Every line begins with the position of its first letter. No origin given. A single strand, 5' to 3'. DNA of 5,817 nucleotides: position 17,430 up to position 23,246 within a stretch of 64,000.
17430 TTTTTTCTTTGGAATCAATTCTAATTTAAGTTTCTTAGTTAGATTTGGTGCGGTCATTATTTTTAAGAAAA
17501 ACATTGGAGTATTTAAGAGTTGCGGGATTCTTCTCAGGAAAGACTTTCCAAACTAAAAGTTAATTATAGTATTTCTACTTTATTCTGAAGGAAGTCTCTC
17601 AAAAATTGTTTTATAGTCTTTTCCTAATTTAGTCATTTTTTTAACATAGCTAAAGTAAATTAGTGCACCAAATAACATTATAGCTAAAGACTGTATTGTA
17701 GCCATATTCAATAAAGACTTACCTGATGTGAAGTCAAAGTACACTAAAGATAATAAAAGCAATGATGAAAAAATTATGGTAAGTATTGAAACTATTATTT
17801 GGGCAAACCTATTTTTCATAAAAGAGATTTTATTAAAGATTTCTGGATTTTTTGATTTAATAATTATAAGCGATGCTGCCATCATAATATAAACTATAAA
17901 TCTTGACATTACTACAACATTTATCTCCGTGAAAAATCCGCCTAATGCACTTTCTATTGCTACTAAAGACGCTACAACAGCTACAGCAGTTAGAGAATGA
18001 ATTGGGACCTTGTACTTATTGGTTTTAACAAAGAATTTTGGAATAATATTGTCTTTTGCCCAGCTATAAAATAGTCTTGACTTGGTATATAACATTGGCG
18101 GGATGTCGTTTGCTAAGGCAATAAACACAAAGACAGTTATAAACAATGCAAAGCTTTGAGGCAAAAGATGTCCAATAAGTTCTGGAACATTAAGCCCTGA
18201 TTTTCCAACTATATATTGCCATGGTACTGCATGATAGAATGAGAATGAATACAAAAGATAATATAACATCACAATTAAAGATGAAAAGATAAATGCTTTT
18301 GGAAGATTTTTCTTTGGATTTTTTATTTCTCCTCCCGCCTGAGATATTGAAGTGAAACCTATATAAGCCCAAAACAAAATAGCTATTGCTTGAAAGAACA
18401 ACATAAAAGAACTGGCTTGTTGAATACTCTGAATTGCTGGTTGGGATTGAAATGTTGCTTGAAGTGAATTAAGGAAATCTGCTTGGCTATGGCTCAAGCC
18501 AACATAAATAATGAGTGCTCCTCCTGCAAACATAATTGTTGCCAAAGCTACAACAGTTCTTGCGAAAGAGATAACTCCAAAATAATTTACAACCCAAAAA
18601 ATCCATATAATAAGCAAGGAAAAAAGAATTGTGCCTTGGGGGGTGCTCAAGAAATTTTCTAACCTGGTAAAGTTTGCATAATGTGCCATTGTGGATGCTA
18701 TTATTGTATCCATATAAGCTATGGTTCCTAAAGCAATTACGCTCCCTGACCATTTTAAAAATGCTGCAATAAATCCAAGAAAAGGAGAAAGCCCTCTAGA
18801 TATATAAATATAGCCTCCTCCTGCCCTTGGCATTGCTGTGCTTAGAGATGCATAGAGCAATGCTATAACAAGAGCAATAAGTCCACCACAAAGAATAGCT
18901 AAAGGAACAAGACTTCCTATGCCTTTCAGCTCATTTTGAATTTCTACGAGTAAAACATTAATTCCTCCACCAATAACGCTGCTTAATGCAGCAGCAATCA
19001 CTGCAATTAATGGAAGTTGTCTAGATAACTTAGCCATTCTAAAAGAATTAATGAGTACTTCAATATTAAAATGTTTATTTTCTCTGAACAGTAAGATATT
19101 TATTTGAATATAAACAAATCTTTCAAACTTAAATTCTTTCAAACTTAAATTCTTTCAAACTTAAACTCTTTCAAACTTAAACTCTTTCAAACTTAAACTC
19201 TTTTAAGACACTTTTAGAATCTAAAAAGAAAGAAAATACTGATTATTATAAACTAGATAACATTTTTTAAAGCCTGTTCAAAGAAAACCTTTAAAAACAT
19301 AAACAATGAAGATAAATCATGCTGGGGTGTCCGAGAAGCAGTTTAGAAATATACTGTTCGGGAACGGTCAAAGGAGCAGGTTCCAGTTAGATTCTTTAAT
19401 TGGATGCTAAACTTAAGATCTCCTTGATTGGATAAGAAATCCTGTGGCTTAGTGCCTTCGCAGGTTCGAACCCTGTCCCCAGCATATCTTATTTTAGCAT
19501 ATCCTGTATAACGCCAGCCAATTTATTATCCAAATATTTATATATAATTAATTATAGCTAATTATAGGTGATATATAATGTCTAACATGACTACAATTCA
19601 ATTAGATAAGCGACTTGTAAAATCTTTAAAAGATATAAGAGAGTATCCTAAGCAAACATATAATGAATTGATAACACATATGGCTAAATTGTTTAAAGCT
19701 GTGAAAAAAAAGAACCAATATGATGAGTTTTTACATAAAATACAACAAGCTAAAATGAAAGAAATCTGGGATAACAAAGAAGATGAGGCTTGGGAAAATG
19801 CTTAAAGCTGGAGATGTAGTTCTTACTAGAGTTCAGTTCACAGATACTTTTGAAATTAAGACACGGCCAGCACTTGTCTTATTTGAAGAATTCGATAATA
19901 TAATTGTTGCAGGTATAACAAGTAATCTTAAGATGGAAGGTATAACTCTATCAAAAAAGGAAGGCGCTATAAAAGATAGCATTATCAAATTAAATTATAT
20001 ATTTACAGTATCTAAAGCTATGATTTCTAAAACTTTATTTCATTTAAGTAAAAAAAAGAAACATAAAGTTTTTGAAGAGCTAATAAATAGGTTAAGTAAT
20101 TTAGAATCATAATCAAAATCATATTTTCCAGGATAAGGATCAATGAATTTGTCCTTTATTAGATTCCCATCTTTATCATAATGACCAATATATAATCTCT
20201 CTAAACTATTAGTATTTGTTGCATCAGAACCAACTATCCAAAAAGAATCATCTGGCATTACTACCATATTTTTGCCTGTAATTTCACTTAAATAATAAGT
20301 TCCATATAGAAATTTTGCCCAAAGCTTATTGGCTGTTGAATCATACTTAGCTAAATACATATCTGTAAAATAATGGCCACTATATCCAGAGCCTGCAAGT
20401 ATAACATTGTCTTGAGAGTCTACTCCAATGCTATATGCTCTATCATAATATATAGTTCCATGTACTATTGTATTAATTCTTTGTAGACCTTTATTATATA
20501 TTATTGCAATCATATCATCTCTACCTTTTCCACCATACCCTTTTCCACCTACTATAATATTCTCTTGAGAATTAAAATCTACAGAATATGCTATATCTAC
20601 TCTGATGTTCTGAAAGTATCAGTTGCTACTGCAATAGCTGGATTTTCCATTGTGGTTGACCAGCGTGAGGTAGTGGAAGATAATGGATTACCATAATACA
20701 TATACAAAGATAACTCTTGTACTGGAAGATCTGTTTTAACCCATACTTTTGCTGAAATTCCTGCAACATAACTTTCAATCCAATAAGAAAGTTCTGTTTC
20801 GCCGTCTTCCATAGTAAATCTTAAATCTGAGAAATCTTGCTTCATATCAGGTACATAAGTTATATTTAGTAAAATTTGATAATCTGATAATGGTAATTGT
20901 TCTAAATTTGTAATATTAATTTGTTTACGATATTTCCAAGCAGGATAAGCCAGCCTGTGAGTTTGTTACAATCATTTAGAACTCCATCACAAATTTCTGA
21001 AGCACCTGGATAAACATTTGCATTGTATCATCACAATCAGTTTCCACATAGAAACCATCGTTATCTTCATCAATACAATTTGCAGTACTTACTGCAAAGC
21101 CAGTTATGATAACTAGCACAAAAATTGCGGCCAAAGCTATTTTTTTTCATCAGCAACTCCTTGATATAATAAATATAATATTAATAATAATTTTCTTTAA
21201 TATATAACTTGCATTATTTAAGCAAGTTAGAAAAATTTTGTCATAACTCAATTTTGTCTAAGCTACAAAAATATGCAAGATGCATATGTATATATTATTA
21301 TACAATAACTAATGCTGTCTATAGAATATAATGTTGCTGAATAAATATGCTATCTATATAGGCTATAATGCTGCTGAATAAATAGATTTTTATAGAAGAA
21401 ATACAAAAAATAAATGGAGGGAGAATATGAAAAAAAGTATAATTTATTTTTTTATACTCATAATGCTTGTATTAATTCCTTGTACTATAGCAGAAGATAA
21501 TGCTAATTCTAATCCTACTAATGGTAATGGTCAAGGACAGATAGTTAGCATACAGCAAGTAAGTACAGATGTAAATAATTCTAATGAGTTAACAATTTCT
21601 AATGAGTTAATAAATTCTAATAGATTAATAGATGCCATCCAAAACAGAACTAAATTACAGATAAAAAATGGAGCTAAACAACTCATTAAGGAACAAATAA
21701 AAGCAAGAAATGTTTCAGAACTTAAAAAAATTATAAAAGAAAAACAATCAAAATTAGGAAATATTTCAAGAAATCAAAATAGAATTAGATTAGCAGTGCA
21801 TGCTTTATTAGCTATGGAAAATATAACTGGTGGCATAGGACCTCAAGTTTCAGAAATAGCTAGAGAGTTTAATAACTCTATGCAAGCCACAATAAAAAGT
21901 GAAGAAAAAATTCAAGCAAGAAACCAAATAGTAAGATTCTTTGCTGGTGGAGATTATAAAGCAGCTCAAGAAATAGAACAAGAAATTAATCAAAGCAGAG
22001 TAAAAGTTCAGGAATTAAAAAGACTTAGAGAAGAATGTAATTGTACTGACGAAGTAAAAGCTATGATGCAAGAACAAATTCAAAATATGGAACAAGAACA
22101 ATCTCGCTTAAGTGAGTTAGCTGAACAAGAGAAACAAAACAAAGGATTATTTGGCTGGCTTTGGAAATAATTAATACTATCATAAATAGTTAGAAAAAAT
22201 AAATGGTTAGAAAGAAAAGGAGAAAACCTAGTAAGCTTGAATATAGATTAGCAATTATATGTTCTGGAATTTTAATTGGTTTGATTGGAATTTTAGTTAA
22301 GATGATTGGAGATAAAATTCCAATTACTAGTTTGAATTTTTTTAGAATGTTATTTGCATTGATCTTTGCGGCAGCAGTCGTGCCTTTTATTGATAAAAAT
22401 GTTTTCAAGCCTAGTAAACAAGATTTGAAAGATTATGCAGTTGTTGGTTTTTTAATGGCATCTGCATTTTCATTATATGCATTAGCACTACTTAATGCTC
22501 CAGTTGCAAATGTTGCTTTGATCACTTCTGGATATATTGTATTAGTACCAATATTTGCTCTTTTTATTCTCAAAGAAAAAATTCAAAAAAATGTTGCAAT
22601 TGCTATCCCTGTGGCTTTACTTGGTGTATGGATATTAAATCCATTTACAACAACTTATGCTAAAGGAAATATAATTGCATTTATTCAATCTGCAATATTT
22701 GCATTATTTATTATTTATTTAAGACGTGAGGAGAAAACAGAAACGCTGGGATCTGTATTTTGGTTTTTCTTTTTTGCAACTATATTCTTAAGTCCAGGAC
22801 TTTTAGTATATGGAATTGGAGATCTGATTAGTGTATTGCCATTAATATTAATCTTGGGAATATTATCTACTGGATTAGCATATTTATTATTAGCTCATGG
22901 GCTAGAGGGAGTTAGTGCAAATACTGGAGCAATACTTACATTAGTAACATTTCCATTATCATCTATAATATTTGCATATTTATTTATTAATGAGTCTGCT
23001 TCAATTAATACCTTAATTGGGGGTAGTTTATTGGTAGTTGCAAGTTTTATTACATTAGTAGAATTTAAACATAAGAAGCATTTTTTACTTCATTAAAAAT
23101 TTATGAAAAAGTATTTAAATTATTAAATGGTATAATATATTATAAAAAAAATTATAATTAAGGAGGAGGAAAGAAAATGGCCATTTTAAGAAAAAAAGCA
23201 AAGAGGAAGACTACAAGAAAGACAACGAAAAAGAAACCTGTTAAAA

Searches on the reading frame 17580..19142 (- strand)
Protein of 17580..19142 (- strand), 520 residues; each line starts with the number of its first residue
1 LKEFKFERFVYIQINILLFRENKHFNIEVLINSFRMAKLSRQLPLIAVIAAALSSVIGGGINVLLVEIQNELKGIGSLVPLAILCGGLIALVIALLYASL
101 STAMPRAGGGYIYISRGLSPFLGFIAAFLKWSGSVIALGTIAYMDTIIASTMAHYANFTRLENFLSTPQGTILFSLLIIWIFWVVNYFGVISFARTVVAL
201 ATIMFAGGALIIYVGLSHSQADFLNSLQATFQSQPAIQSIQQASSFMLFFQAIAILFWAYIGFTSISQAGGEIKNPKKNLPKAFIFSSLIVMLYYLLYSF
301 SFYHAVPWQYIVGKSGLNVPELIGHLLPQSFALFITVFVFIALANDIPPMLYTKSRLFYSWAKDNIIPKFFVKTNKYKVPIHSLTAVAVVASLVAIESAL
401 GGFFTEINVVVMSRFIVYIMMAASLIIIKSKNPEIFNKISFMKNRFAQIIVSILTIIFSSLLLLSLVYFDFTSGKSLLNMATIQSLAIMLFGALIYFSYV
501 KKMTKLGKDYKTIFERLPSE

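Call 16: search_protein_families(library=pfam, proteins=[window:17580-19142:-])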
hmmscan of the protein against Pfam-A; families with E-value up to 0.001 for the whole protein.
window:17580-19142:- (520 aa): 2 families
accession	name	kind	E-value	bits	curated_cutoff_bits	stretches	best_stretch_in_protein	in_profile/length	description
PF13520.12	AA_permease_2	-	2.4e-41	142.5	27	1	45-466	3-404/427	Amino acid permease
PF00324.27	AA_permease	-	8.5e-37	127.4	24.6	1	49-508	3-465/470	Amino acid permease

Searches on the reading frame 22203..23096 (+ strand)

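Call 45: search_protein_families(library=pfam, proteins=[window:22203-23096:+])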
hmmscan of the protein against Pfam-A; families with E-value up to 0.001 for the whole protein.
window:22203-23096:+ (297 aa): 2 families
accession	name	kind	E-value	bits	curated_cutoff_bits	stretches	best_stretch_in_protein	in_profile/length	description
PF00892.27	EamA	-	2.7e-28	99.4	28.2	2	16-145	5-133/135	EamA-like transporter family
PF16913.11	PUNUT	-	0.00052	19.8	30.6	1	75-170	74-179/321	Purine nucleobase transmembrane transport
